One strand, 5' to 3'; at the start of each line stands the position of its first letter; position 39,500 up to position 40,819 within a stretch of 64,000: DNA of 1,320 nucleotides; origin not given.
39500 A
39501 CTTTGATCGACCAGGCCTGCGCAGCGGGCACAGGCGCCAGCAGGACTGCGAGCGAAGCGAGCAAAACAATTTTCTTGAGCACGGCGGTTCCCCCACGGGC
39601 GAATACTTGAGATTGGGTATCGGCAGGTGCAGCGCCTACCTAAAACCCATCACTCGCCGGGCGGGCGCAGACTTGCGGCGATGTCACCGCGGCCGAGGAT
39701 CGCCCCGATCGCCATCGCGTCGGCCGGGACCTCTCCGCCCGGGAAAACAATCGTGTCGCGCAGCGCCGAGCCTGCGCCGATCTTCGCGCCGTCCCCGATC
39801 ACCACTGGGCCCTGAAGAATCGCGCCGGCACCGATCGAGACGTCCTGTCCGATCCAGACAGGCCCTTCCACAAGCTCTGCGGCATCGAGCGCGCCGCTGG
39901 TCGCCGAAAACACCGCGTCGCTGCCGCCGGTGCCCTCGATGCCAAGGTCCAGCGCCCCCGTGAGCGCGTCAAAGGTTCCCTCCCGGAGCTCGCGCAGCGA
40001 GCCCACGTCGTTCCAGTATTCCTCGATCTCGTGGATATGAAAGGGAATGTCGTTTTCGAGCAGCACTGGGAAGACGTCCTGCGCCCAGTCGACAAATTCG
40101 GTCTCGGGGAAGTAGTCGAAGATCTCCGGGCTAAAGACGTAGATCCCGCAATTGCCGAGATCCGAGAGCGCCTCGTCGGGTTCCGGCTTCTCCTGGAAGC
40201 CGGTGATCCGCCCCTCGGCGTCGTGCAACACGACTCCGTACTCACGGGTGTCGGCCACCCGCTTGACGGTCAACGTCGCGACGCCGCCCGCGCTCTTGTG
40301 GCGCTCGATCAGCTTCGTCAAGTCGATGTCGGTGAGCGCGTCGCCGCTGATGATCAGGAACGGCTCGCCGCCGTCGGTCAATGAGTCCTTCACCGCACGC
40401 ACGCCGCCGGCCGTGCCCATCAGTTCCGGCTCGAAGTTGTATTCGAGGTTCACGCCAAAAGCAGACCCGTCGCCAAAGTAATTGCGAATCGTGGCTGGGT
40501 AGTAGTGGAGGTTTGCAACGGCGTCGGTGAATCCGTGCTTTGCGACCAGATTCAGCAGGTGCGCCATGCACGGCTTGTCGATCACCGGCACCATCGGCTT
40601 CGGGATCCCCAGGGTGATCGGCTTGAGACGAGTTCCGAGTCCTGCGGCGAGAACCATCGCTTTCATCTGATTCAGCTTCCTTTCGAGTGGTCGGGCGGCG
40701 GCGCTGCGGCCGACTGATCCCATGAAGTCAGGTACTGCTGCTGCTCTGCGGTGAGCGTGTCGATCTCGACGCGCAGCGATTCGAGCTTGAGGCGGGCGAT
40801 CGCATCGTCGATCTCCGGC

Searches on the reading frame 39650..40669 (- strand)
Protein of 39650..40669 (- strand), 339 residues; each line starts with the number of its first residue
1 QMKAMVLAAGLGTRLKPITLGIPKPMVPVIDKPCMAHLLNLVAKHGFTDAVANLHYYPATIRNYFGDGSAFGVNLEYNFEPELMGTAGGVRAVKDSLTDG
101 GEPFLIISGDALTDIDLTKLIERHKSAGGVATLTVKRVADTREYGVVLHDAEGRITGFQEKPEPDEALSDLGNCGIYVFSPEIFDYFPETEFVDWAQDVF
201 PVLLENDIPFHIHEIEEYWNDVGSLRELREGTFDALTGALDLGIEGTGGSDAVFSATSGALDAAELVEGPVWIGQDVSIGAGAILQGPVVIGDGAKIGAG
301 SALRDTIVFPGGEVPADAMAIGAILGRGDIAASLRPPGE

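Call 3: search_protein_families(library=ncbifam, proteins=[window:39650-40669:-])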
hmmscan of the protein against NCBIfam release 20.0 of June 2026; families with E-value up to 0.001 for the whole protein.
window:39650-40669:- (339 aa): 38 families (the best 25 are shown)
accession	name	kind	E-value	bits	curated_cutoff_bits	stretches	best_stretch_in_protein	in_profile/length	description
NF052502.1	man1P_GTase_Rv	exception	2.3e-65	220.8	440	1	3-328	2-321/352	mannose-1-phosphate guanylyltransferase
TIGR03992.1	Arch_glmU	subfamily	2.2e-49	168.4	292.1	1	2-315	1-311/393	bifunctional sugar-1-phosphate nucleotidylyltransferase/acetyltransferase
NF045761.1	NAMPUrTaseMurU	equivalog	2.7e-34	119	250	1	2-230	1-222/226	N-acetylmuramate alpha-1-phosphate uridylyltransferase MurU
TIGR01208.1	rmlA_long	equivalog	3.4e-34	118.3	320.25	1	3-313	1-312/353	glucose-1-phosphate thymidylyltransferase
NF041173.1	Sug_nt_acttase_Thmprot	equivalog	1.9e-31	109.4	600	1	2-316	1-312/405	bifunctional sugar-1-phosphate nucleotidylyltransferase/acetyltransferase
NF049965.1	GlMnHpPGnyltfHddC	equivalog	8.9e-30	104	300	1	2-191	1-179/221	D-glycero-D-manno-heptose 1-phosphate guanosyltransferase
NF041313.1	UDPGP_AglF_Halo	equivalog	9.3e-29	100.5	400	1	2-185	1-180/234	UTP--glucose-1-phosphate uridylyltransferase AglF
TIGR02623.1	G1P_cyt_trans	equivalog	4.3e-27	95.2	300.25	2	86-227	106-237/255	glucose-1-phosphate cytidylyltransferase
NF003670.0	PRK05293.1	equivalog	2.4e-26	92.6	470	2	104-327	121-348/382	glucose-1-phosphate adenylyltransferase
TIGR02091.1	glgC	equivalog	1.3e-25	90.2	424.9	1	85-326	96-351/364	glucose-1-phosphate adenylyltransferase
TIGR01099.1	galU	equivalog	2.7e-22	79.6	326.8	2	2-76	2-76/261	UTP--glucose-1-phosphate uridylyltransferase GalU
TIGR01207.1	rmlA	equivalog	3e-22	79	360.65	1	3-186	1-182/286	glucose-1-phosphate thymidylyltransferase RfbA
TIGR01173.1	glmU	equivalog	2.7e-20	72.6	366.85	2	2-182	1-175/452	bifunctional UDP-N-acetylglucosamine diphosphorylase/glucosamine-1-phosphate N-acetyltransferase GlmU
NF010935.0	PRK14355.1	equivalog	4.9e-19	68.3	718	1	2-181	4-180/459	bifunctional UDP-N-acetylglucosamine diphosphorylase/glucosamine-1-phosphate N-acetyltransferase GlmU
NF002772.0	PRK02862.1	equivalog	4.4e-18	65.2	537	1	84-169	98-185/429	glucose-1-phosphate adenylyltransferase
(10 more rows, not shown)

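Call 4: search_protein_families(library=pfam, proteins=[window:39650-40669:-])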
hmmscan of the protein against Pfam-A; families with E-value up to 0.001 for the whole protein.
window:39650-40669:- (339 aa): 4 families
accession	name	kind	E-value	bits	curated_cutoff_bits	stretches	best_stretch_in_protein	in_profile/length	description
PF00483.29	NTP_transferase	-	6.8e-48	163.8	21.2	1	3-231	1-238/245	Nucleotidyl transferase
PF00132.30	Hexapep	-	1.3e-09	37.8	27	1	271-303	2-34/36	Bacterial transferase hexapeptide (six repeats)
PF12804.13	NTP_transf_3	-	1.3e-06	29.1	27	1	4-131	1-118/160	MobA-like NTP transferase domain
PF14602.12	Hexapep_2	-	3.5e-06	27.1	27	1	270-303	1-32/34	Hexapeptide repeat of succinyl-transferase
